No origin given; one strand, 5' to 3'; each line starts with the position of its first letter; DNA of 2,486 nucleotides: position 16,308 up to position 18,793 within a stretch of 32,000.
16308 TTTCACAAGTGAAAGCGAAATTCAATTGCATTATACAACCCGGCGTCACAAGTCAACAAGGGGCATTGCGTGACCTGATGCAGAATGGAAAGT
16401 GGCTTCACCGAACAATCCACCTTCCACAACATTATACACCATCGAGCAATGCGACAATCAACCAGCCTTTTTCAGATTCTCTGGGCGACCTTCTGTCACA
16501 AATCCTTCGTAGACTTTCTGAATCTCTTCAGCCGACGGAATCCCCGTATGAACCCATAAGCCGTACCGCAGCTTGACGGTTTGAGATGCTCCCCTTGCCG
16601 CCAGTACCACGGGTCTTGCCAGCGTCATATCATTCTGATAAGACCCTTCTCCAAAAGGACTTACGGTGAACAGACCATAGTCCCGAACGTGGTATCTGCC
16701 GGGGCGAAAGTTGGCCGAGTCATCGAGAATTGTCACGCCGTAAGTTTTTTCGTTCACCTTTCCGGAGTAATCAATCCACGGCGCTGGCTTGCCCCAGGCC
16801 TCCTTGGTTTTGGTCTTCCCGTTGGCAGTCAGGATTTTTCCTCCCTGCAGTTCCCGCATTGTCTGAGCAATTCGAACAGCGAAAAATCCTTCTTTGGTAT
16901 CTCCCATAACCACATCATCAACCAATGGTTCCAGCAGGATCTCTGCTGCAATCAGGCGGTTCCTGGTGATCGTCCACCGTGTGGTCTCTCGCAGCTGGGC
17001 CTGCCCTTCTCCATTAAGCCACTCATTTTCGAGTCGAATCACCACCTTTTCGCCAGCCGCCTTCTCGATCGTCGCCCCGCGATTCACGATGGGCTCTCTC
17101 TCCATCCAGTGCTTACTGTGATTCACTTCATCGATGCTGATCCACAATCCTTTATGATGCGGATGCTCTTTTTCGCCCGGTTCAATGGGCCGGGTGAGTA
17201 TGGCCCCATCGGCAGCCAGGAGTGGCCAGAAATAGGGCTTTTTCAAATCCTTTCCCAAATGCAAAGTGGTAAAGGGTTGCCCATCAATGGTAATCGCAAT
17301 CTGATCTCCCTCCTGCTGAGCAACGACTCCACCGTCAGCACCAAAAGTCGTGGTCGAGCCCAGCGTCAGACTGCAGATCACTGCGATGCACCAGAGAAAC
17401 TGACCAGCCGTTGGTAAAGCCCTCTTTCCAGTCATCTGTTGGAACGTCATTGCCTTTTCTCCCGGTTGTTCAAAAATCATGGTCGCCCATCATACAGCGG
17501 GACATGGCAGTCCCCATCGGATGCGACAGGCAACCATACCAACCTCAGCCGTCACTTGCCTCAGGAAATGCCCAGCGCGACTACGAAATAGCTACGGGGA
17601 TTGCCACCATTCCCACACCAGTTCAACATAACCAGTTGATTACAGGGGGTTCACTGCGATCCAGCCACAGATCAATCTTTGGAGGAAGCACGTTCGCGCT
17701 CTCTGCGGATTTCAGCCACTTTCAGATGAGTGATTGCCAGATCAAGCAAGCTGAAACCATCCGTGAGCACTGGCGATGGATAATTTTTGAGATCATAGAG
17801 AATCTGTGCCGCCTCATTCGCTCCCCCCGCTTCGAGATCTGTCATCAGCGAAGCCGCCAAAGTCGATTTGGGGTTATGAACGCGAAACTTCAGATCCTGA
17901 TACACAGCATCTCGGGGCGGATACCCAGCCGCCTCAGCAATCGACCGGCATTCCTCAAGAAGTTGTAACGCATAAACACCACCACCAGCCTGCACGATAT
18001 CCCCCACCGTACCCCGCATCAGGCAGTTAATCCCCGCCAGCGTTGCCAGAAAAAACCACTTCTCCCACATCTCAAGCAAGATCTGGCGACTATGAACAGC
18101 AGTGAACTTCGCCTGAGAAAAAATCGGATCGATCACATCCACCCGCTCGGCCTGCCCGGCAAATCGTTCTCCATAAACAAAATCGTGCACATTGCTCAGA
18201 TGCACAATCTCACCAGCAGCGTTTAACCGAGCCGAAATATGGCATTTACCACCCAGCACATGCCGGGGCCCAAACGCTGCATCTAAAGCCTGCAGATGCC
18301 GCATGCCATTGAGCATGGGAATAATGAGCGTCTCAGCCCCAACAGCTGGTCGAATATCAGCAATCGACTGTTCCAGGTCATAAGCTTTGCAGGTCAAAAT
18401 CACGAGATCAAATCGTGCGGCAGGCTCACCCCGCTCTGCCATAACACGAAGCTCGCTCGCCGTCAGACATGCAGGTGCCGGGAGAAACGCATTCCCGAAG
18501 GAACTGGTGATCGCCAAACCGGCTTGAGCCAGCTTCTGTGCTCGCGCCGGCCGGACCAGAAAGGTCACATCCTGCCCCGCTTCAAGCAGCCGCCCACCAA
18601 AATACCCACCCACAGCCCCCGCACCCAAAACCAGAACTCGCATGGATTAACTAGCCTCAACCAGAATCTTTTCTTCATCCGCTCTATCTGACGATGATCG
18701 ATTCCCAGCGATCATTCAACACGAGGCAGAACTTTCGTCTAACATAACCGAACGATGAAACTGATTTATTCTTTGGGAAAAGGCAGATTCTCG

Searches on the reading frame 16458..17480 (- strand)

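Call 6: search_protein_families(library=pfam, proteins=[window:16458-17480:-], max_evalue=0.01)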
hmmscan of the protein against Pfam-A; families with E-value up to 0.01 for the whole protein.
window:16458-17480:- (340 aa): 1 family
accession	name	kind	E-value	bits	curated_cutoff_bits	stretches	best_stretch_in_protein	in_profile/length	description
PF14100.11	DUF6807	-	5.2e-64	216.9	27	1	61-324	2-269/270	Family of unknown function (DUF6807)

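Call 7: search_protein_families(library=padloc, proteins=[window:16458-17480:-], max_evalue=0.01)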
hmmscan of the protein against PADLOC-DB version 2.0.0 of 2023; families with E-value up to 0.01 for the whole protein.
window:16458-17480:- (340 aa): 0 families

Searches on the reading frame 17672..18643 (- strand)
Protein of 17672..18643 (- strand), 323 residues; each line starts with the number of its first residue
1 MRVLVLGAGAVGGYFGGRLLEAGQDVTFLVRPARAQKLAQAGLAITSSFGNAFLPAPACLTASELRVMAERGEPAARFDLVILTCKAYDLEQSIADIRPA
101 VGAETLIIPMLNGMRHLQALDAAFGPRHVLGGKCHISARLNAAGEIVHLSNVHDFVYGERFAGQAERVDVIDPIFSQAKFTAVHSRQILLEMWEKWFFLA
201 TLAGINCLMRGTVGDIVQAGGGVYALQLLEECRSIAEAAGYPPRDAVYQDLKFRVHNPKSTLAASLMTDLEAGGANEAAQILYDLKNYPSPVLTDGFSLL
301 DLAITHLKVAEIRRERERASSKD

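Call 6: search_protein_families(library=pfam, proteins=[window:17672-18643:-], max_evalue=0.01)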
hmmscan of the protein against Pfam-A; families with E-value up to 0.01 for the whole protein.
window:17672-18643:- (323 aa): 3 families
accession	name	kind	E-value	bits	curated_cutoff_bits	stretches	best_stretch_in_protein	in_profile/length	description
PF02558.23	ApbA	-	3.5e-37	127.7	22.2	1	3-154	1-142/150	Ketopantoate reductase PanE/ApbA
PF08546.17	ApbA_C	-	9.2e-07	29.7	22.7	1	188-281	2-96/125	Ketopantoate reductase PanE/ApbA C terminal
PF03807.23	F420_oxidored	-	0.00017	22.6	21.6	1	3-113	2-94/94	NADP oxidoreductase coenzyme F420-dependent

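Call 7: search_protein_families(library=padloc, proteins=[window:17672-18643:-], max_evalue=0.01)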
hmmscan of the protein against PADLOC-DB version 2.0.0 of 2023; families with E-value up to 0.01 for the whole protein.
window:17672-18643:- (323 aa): 0 families
